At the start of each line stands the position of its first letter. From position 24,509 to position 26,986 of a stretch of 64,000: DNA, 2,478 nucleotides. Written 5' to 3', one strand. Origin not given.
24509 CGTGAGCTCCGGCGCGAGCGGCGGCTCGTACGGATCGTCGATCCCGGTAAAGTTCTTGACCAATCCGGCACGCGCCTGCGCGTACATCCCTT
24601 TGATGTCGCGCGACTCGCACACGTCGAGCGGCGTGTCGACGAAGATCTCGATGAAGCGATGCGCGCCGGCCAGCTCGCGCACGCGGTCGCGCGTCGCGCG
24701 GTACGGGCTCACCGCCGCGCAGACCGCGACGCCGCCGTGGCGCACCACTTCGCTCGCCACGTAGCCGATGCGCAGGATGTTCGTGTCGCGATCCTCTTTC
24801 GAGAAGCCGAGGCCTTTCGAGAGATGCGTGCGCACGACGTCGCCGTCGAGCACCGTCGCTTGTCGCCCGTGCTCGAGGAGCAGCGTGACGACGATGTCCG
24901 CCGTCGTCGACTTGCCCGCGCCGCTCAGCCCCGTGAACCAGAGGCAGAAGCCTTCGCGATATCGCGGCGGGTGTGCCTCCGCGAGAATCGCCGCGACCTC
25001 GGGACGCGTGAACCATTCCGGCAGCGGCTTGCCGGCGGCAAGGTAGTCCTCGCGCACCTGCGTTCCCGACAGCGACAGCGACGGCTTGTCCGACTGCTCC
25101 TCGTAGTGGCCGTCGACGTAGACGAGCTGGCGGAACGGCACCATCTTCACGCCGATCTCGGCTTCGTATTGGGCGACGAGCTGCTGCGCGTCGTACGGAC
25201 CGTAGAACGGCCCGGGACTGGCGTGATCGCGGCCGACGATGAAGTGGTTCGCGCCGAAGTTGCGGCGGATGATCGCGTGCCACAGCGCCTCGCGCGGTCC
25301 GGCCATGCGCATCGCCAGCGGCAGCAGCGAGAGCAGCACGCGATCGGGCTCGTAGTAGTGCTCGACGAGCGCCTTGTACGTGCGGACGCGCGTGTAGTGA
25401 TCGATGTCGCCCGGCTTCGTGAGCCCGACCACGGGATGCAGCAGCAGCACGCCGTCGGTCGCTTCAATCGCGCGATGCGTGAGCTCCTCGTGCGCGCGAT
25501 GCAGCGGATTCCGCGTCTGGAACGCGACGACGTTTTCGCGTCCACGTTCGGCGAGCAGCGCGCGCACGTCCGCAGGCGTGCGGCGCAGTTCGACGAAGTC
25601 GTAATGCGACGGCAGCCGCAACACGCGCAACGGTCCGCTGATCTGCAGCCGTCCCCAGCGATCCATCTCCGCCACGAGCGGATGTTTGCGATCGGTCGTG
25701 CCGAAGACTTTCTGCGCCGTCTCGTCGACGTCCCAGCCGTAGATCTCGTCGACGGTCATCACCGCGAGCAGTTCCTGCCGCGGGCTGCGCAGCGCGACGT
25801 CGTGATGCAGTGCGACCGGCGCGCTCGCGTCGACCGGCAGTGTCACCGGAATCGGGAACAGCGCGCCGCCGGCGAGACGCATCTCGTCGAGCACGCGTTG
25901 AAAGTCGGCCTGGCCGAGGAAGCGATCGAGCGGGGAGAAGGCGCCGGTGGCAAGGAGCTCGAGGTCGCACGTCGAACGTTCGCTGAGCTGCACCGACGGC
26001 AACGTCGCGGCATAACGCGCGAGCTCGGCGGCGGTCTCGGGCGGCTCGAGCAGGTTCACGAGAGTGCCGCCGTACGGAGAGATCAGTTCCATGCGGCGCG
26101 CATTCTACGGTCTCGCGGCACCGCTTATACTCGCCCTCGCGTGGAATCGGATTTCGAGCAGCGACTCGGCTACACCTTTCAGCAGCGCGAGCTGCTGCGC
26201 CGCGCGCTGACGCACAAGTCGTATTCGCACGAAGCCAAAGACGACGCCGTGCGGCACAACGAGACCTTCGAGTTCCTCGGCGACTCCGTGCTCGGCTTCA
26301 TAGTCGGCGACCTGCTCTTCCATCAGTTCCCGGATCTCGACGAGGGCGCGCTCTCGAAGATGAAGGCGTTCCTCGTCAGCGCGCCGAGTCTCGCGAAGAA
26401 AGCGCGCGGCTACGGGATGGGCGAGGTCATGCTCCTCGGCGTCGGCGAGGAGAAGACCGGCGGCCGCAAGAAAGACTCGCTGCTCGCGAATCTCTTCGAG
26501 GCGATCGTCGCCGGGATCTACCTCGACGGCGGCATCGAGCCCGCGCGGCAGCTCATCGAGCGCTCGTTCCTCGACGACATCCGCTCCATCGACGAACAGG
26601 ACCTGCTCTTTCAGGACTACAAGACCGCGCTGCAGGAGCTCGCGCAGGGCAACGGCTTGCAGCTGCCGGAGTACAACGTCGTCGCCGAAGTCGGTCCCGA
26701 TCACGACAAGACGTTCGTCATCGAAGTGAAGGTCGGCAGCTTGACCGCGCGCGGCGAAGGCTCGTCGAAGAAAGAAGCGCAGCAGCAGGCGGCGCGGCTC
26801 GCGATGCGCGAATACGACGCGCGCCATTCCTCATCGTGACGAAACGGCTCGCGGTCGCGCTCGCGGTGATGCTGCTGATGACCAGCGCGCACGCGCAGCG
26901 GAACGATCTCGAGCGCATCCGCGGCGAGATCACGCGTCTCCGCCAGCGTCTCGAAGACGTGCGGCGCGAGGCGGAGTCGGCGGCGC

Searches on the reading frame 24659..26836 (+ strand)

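Call 58: search_protein_families(library=pfam, proteins=[window:24659-26836:+], max_evalue=0.0001)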
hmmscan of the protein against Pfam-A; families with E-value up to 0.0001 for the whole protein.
window:24659-26836:+ (726 aa): 4 families
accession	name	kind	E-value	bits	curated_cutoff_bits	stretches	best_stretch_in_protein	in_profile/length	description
PF14622.11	Ribonucleas_3_3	-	1.1e-35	123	35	1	510-640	2-127/128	Ribonuclease-III-like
PF00636.31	Ribonuclease_3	-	4.6e-20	72.7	27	1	535-625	1-102/102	Ribonuclease III domain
PF00035.32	dsrm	-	2.1e-18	67.1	23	1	654-718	1-65/66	Double-stranded RNA binding motif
PF22935.1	RM44_endonuclase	-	8.1e-08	32.9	27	1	499-618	9-137/139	Large ribosomal subunit protein mL44, endonuclease domain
